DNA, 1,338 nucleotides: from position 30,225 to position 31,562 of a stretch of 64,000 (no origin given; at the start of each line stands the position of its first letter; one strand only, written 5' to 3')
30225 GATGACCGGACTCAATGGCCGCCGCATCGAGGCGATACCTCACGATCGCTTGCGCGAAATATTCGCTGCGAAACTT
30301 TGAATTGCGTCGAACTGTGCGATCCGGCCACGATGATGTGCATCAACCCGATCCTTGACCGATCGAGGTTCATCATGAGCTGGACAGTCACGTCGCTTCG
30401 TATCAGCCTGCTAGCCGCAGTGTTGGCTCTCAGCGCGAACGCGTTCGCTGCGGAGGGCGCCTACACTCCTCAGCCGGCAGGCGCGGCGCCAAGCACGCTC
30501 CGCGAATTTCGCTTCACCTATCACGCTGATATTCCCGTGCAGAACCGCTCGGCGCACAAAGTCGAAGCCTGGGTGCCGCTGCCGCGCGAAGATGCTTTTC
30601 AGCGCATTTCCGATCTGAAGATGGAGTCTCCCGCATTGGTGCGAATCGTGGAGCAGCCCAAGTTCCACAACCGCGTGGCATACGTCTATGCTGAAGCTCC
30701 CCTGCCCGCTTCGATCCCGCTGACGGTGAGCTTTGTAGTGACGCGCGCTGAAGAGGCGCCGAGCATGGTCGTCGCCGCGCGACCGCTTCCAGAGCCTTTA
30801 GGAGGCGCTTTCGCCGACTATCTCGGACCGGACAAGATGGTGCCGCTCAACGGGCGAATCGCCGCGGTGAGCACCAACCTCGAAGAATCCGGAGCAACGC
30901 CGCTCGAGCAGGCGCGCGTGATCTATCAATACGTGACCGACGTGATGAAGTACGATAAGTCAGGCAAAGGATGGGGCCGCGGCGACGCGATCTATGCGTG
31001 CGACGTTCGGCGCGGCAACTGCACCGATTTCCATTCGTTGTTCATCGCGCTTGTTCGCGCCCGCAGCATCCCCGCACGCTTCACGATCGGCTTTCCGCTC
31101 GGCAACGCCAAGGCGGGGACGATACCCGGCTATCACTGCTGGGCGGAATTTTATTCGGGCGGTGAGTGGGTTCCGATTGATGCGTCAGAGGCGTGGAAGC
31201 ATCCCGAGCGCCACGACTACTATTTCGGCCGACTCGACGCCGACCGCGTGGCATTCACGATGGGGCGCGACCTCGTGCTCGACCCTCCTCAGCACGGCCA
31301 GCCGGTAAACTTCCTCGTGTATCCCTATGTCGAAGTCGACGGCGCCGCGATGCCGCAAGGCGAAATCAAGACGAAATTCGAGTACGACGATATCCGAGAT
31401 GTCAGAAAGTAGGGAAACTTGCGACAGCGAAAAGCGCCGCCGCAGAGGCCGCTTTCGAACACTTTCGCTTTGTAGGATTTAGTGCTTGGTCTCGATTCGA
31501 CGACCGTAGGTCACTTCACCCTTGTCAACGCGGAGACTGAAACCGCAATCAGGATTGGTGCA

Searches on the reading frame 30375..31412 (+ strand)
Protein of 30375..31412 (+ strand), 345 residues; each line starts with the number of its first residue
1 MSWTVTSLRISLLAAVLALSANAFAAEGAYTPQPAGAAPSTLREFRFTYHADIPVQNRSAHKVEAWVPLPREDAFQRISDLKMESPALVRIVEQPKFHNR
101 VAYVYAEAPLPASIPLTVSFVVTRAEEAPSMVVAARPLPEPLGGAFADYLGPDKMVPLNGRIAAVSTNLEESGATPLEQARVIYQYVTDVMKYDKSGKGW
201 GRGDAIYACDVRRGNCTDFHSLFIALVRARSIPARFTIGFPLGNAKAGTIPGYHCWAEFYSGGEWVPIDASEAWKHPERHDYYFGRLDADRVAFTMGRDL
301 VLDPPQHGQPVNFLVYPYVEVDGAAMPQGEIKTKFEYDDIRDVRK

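Call 3: search_protein_families(library=pfam, proteins=[window:30375-31412:+], max_evalue=0.01)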
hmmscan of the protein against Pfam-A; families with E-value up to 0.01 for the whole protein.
window:30375-31412:+ (345 aa): 1 family
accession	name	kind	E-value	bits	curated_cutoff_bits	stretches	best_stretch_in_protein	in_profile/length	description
PF01841.26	Transglut_core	-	2.6e-24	86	23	1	166-270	4-108/108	Transglutaminase-like superfamily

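Call 4: search_protein_families(library=ncbifam, proteins=[window:30375-31412:+], max_evalue=0.01)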
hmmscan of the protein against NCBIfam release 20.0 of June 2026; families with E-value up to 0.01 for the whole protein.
window:30375-31412:+ (345 aa): 1 family
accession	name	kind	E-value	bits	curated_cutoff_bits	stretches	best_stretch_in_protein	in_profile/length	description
NF033636.1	acid_shock_Asr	equivalog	0.0062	17.3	50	1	13-41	9-35/119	acid resistance repetitive basic protein Asr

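Call 12: search_solved_structures(query=window:30375-31412:+, max_evalue=0.01, show_alignments=1)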
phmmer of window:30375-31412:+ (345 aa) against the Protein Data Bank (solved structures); distinct sequences matched with E-value up to 0.01: 1.
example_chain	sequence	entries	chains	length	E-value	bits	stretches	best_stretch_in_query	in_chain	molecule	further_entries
3isr_A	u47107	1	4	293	1.2e-06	31.2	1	201-272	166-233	Transglutaminase-like enzymes, putative cysteine protease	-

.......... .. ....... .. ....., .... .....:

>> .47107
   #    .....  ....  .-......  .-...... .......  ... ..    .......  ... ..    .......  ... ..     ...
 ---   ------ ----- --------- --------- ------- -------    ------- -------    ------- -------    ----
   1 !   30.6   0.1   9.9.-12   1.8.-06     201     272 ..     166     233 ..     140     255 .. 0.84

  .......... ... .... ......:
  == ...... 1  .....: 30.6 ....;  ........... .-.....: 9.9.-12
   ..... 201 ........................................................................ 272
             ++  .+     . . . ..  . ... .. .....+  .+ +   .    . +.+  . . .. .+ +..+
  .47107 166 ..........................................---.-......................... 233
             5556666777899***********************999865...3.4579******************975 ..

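Call 23: find_homologous_proteins(query=window:30375-31412:+, max_evalue=0.00001)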
Query window:30375-31412:+ (345 aa): 7920 proteins with E <= 0.00001 among 8000 candidates; the best 120 are listed.
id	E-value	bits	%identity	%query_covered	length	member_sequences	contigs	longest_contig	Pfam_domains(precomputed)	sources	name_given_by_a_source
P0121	1.3e-226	769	97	100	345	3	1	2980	PF01841.26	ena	-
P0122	1.6e-205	700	87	100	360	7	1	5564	PF01841.26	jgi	jgi:transglutaminase-like putative cysteine protease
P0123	2.7e-201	686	86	100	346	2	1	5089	PF01841.26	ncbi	-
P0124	8.1e-199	678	85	100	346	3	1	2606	PF01841.26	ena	-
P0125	2.0e-167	575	73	95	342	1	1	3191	PF01841.26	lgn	-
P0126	2.9e-164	564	73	94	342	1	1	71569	PF01841.26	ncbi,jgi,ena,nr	ncbi:MAG TPA: transglutaminase domain-containing protein [Candidatus Binataceae bacterium]|nr:transg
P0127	4.0e-164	564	74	94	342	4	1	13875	PF01841.26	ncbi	-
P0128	4.3e-164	564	72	96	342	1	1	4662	PF01841.26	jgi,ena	-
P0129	4.1e-162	557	69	95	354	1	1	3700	PF01841.26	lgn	-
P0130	9.2e-162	556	71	92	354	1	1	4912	PF01841.26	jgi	jgi:transglutaminase-like putative cysteine protease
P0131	7.5e-155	533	69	96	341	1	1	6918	PF01841.26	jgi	jgi:transglutaminase-like putative cysteine protease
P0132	1.1e-152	526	68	95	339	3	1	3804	PF01841.26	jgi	jgi:transglutaminase-like putative cysteine protease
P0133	2.4e-152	525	66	96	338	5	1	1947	PF01841.26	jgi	jgi:transglutaminase-like putative cysteine protease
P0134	2.6e-152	525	68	95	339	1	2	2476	PF01841.26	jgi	jgi:transglutaminase-like putative cysteine protease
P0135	1.7e-150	519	71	88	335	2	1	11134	PF01841.26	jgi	jgi:transglutaminase-like putative cysteine protease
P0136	5.1e-148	511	67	94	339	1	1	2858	PF01841.26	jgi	jgi:transglutaminase-like putative cysteine protease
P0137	1.7e-147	509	66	96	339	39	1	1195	PF01841.26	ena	-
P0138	2.5e-147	509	67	94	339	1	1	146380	PF01841.26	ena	-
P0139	7.2e-147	507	70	88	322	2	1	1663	PF01841.26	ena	-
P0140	9.5e-147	507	64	98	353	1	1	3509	PF01841.26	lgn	-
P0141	1.0e-146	507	66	96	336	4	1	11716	PF01841.26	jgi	jgi:transglutaminase-like putative cysteine protease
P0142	1.8e-146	506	64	97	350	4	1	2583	PF01841.26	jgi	jgi:transglutaminase-like putative cysteine protease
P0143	3.2e-146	505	66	95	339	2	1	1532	PF01841.26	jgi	-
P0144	3.7e-146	505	69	86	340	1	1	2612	PF01841.26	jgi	jgi:transglutaminase-like putative cysteine protease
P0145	4.9e-146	504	68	94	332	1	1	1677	PF01841.26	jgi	jgi:transglutaminase-like putative cysteine protease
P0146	5.8e-146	504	65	97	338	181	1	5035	PF01841.26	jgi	jgi:transglutaminase-like putative cysteine protease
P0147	6.4e-146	504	64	99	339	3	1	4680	PF01841.26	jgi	jgi:transglutaminase-like putative cysteine protease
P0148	7.9e-146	504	66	94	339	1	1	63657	PF01841.26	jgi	jgi:transglutaminase-like putative cysteine protease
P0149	4.2e-145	501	66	94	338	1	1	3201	PF01841.26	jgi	jgi:transglutaminase-like putative cysteine protease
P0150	5.7e-145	501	69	86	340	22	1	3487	PF01841.26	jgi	jgi:transglutaminase-like putative cysteine protease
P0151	8.3e-145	500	64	96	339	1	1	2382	PF01841.26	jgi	jgi:transglutaminase-like putative cysteine protease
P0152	1.1e-144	500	65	96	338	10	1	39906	PF01841.26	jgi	jgi:transglutaminase-like putative cysteine protease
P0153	1.3e-144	500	70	88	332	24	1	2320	PF01841.26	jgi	jgi:transglutaminase-like putative cysteine protease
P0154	1.7e-144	499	69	88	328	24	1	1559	PF01841.26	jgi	jgi:hypothetical protein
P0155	3.6e-144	498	70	88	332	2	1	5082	PF01841.26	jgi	-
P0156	9.7e-144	497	69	88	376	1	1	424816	PF01841.26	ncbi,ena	-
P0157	3.6e-143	495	65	95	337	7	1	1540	PF01841.26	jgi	-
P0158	6.1e-143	494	68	89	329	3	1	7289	PF01841.26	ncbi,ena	-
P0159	1.0e-142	494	69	88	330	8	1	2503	PF01841.26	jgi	jgi:transglutaminase-like putative cysteine protease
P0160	1.6e-142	493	68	88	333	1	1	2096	PF01841.26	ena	-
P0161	8.3e-142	491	64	94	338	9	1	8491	PF01841.26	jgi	jgi:transglutaminase-like putative cysteine protease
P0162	1.3e-141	490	63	98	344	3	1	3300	PF01841.26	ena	-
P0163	4.7e-141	488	68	89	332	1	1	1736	PF01841.26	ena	-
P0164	3.1e-140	485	69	86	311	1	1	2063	PF01841.26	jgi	jgi:transglutaminase-like putative cysteine protease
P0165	3.5e-139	482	67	87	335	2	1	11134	PF01841.26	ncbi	-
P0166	5.0e-138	478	66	88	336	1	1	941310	PF01841.26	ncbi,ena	-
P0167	7.8e-138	477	66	89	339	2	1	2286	PF01841.26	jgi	jgi:transglutaminase-like putative cysteine protease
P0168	2.2e-136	473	66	87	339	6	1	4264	PF01841.26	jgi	jgi:transglutaminase-like putative cysteine protease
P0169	2.6e-136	473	66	86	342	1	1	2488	PF01841.26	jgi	jgi:transglutaminase-like putative cysteine protease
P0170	4.5e-136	472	61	99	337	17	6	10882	PF01841.26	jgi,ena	-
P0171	5.0e-136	472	61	96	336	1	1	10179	PF01841.26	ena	-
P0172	5.4e-136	471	64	88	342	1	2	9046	PF01841.26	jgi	jgi:transglutaminase-like putative cysteine protease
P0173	3.1e-135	469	63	94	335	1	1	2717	PF01841.26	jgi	jgi:transglutaminase-like putative cysteine protease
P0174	7.2e-135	468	63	95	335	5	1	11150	PF01841.26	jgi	jgi:transglutaminase-like putative cysteine protease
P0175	7.2e-135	468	65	88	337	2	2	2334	PF01841.26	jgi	jgi:transglutaminase-like putative cysteine protease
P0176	8.6e-135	467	63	90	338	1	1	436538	PF01841.26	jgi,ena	jgi:transglutaminase-like putative cysteine protease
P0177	8.8e-135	467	62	96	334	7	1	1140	PF01841.26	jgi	jgi:transglutaminase-like putative cysteine protease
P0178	1.1e-134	467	64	87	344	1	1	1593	PF01841.26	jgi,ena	-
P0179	4.0e-134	465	63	90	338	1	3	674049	PF01841.26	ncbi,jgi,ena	jgi:transglutaminase-like putative cysteine protease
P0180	5.5e-134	465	59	97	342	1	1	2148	PF01841.26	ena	-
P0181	8.9e-134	464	65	88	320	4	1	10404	PF01841.26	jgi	jgi:hypothetical protein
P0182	1.1e-133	464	63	89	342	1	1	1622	PF01841.26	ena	-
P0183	1.7e-133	463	61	96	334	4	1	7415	PF01841.26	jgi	jgi:transglutaminase-like putative cysteine protease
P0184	2.4e-133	463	60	97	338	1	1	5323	PF01841.26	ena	-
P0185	2.9e-133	462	63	90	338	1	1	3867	PF01841.26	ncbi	-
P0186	2.9e-133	462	60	95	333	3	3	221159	PF01841.26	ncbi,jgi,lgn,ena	jgi:transglutaminase-like putative cysteine protease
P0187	2.9e-133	462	60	96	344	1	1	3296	PF01841.26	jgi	jgi:transglutaminase-like putative cysteine protease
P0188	3.8e-133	462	64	87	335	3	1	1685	PF01841.26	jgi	jgi:transglutaminase-like putative cysteine protease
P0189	4.1e-133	462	61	95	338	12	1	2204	PF01841.26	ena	-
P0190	4.4e-133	462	63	94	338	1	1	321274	PF01841.26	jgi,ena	-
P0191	5.2e-133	462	61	95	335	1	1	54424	PF01841.26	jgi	jgi:transglutaminase-like putative cysteine protease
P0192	1.7e-132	460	59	97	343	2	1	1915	PF01841.26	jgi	jgi:transglutaminase-like putative cysteine protease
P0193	1.7e-132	460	64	86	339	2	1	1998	PF01841.26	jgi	jgi:transglutaminase-like putative cysteine protease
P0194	2.1e-132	460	59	96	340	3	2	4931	PF01841.26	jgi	-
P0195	3.6e-132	459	61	96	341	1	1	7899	PF01841.26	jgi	jgi:transglutaminase-like putative cysteine protease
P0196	4.9e-132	458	60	98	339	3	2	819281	PF01841.26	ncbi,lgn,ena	-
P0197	7.2e-132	458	63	88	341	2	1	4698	PF01841.26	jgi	jgi:transglutaminase-like putative cysteine protease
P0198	7.3e-132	458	61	92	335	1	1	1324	PF01841.26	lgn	-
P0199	8.7e-132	458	63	86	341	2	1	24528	PF01841.26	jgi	jgi:transglutaminase-like putative cysteine protease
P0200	9.4e-132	457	58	96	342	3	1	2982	PF01841.26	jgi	-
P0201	1.4e-131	457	61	88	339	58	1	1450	PF01841.26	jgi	jgi:transglutaminase-like putative cysteine protease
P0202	1.5e-131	457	62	97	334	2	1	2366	PF01841.26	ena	-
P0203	1.9e-131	457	63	86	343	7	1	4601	PF01841.26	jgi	-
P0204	2.6e-131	456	63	86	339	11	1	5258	PF01841.26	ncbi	-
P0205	7.2e-131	455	63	87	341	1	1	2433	PF01841.26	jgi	jgi:hypothetical protein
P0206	7.9e-131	454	60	95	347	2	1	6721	PF01841.26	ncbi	ncbi:MAG TPA: transglutaminase domain-containing protein [Candidatus Binataceae bacterium]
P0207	8.8e-131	454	63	90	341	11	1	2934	PF01841.26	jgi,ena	-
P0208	1.0e-130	454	60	95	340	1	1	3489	PF01841.26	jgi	jgi:transglutaminase-like putative cysteine protease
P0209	1.0e-130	454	64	87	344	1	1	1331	PF01841.26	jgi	jgi:transglutaminase-like putative cysteine protease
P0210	1.1e-130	454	60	96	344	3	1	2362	PF01841.26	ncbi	-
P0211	1.1e-130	454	59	98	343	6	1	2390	PF01841.26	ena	-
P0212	1.2e-130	454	61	94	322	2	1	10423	PF01841.26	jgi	jgi:transglutaminase-like putative cysteine protease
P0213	1.4e-130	454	63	86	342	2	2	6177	PF01841.26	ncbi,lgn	ncbi:MAG TPA: transglutaminase domain-containing protein [Candidatus Binataceae bacterium]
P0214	1.6e-130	453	58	96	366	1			PF01841.26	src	-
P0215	1.9e-130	453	58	97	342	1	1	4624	PF01841.26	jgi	jgi:transglutaminase-like putative cysteine protease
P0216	1.9e-130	453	64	87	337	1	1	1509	PF01841.26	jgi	jgi:transglutaminase-like putative cysteine protease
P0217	5.2e-130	452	63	88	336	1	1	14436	PF01841.26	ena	-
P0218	5.7e-130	452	59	96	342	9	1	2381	PF01841.26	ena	-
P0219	1.1e-129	451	61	96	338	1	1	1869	PF01841.26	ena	-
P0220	1.3e-129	450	59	97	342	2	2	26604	PF01841.26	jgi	jgi:transglutaminase-like putative cysteine protease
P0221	1.5e-129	450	59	95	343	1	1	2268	PF01841.26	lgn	-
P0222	1.9e-129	450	58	96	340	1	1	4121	PF01841.26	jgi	jgi:transglutaminase-like putative cysteine protease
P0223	2.2e-129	450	63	88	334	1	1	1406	PF01841.26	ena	-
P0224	2.4e-129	450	59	95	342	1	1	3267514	PF01841.26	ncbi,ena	-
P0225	2.5e-129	450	63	87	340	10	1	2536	PF01841.26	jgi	jgi:transglutaminase-like putative cysteine protease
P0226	2.5e-129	449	63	87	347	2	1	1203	PF01841.26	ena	-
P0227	2.9e-129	449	58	97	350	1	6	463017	PF01841.26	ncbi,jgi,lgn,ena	-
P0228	3.0e-129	449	58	96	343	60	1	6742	PF01841.26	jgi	jgi:hypothetical protein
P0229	3.6e-129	449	60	94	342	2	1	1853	PF01841.26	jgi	jgi:transglutaminase-like putative cysteine protease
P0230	4.2e-129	449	57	98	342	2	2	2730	PF01841.26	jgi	jgi:transglutaminase-like putative cysteine protease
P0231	6.4e-129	448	57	96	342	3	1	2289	PF01841.26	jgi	jgi:transglutaminase-like putative cysteine protease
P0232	6.5e-129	448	57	98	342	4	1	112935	PF01841.26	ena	-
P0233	8.5e-129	448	59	94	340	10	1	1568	PF01841.26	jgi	jgi:transglutaminase-like putative cysteine protease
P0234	8.6e-129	448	59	94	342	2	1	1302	PF01841.26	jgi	jgi:transglutaminase-like putative cysteine protease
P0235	8.8e-129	448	59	94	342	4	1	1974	PF01841.26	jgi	-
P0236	9.7e-129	448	59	94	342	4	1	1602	PF01841.26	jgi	jgi:transglutaminase-like putative cysteine protease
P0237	1.1e-128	447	58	96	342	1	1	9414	PF01841.26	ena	-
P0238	1.3e-128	447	62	87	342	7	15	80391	PF01841.26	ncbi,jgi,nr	ncbi:MAG TPA: transglutaminase-like domain-containing protein [Candidatus Binataceae bacterium]|jgi:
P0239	1.6e-128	447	58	97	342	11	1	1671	PF01841.26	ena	-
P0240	1.9e-128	447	59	98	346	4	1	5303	PF01841.26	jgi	jgi:transglutaminase-like putative cysteine protease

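Call 24: find_encoding_contigs(protein=P0126, flank=6000, max_places=2)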
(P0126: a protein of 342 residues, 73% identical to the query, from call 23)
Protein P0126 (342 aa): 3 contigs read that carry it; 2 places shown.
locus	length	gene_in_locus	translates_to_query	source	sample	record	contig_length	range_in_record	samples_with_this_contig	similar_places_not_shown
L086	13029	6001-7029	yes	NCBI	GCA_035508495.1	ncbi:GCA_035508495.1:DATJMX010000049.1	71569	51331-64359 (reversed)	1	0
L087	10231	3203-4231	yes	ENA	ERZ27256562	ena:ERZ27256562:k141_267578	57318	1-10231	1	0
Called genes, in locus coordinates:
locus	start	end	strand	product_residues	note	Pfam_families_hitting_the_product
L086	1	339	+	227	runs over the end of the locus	PF00702:Hydrolase, PF12710:HAD, PF13419:HAD_2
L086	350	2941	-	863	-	PF17900:Peptidase_M1_N, PF01433:Peptidase_M1, PF11940:DUF3458 (weak), PF25316:TAF2_3rd (weak), PF03130:HEAT_PBS (faint), PF13646:HEAT_2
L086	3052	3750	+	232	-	PF00440:TetR_N, PF17940:TetR_C_31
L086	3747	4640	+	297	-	PF05721:PhyH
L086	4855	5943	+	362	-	PF03576:Peptidase_S58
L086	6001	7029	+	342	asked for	PF01841:Transglut_core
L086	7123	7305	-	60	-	-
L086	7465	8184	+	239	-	-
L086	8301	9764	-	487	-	PF04293:SpoVR, PF24755:SpoVR_C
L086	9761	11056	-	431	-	PF04285:DUF444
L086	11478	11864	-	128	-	PF04480:DUF559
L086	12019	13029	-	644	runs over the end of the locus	PF13191:AAA_16 (faint), PF08298:AAA_PrkA, PF06798:PrkA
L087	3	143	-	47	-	?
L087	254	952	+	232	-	PF00440:TetR_N, PF17940:TetR_C_31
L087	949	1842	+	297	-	PF05721:PhyH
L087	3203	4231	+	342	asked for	PF01841:Transglut_core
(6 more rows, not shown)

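Call 25: find_encoding_contigs(protein=P0156, flank=6000, max_places=2)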
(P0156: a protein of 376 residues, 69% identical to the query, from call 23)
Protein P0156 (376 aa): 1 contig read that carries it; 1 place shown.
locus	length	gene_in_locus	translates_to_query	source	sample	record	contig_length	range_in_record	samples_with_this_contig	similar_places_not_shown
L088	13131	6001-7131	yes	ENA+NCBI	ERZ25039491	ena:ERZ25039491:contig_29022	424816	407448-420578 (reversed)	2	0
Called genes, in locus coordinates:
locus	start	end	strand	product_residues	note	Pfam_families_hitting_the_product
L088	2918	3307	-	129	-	PF09394:Inhibitor_I42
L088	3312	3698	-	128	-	PF01850:PIN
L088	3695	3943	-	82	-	PF02604:PhdYeFM_antitox (weak)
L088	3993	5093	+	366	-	PF03576:Peptidase_S58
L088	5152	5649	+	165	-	-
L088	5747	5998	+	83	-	PF00583:Acetyltransf_1 (weak), PF08445:FR47, PF12746:GNAT_acetyltran (weak)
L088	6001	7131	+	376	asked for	PF01841:Transglut_core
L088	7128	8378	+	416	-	PF00144:Beta-lactamase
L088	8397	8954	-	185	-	-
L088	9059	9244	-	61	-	-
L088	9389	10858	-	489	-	PF04293:SpoVR, PF24755:SpoVR_C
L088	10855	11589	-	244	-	PF04285:DUF444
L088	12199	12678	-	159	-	-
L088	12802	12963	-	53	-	PF01541:GIY-YIG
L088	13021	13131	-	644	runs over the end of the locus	PF08298:AAA_PrkA, PF06798:PrkA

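Call 26: find_encoding_contigs(protein=P0166, flank=6000, max_places=2)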
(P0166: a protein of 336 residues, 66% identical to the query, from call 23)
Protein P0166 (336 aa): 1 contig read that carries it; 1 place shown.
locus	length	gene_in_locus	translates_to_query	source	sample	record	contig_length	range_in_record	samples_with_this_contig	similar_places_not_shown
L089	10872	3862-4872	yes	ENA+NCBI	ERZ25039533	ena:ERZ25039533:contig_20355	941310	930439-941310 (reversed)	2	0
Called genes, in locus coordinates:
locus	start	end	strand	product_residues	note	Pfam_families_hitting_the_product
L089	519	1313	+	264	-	PF00378:ECH_1, PF16113:ECH_2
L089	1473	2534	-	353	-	PF00296:Bac_luciferase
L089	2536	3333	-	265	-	PF04305:DUF455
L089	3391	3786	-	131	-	PF09394:Inhibitor_I42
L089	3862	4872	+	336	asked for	PF01841:Transglut_core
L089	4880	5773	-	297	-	PF04055:Radical_SAM (weak), PF13186:SPASM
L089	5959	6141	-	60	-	-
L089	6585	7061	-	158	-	-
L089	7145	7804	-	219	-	-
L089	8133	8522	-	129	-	PF02604:PhdYeFM_antitox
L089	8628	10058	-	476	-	PF04293:SpoVR, PF24755:SpoVR_C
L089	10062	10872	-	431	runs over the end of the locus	PF04285:DUF444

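Call 27: find_encoding_contigs(protein=P0224, flank=6000, max_places=2)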
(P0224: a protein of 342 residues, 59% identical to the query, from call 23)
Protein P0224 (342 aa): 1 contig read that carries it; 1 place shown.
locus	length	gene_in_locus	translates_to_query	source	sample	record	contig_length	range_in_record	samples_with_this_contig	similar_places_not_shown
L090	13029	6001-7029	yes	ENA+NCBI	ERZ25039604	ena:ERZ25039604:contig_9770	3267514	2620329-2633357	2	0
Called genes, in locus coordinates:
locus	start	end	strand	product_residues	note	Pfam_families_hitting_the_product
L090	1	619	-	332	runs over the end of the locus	PF00348:polyprenyl_synt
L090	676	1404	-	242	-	-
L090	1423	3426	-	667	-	PF01593:Amino_oxidase (weak)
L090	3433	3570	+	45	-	-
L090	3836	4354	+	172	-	PF13620:CarboxypepD_reg, PF17210:SdrD_B (weak)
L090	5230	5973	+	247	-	-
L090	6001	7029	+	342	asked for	PF01841:Transglut_core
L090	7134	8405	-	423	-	PF26314:MptA_B_family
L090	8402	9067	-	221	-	PF01983:CofC, PF12804:NTP_transf_3 (weak), PF09837:DUF2064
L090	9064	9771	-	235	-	PF00535:Glycos_transf_2, PF13641:Glyco_tranf_2_3 (weak)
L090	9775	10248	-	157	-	PF04173:DoxD (weak), PF07681:DoxX (weak)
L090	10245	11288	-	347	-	PF04055:Radical_SAM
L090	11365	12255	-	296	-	PF00873:ACR_tran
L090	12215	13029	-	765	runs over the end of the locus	PF00873:ACR_tran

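Call 59: predict_structure(alignment_id=A5)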
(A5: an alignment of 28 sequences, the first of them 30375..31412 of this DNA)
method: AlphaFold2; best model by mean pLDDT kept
length: 345 residues; sequences in the alignment: 28
mean_pLDDT: 78.5   pTM: 0.76
mean pLDDT of the five models: 78.5, 75.4, 75.0, 72.6, 71.5
residues with pLDDT >= 90: 121; 70-90: 120; 50-70: 76; < 50: 28
segments of 3 or more residues with pLDDT < 50: 1-3, 20-32, 200-206
pLDDT, mean of each block of 10 residues (from residue 1): 51 54 41 61 91 94 94 92 96 80 95 96 93 88 76 65 61 81 86 59 48 62 85 87 69 86 93 86 92 76 83 82 91 88 52
secondary structure, 60 per line:
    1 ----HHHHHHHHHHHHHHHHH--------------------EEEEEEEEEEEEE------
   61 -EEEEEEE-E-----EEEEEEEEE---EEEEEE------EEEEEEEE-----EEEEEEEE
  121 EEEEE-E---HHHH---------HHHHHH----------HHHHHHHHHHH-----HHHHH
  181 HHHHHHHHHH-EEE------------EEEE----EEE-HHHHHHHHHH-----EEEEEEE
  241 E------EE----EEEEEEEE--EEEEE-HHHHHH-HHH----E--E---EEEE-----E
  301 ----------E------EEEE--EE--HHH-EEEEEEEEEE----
elements in order: H5-21 E42-54 E62-68 E76-84 E88-93 E100-107 E113-125 H131-134 H144-149 H160-170 H176-190 E192-194 E207-210 E215-217 H219-228 E234-241 E254-261 E264-268 H270-275 E291-294 E318-321 E332-341
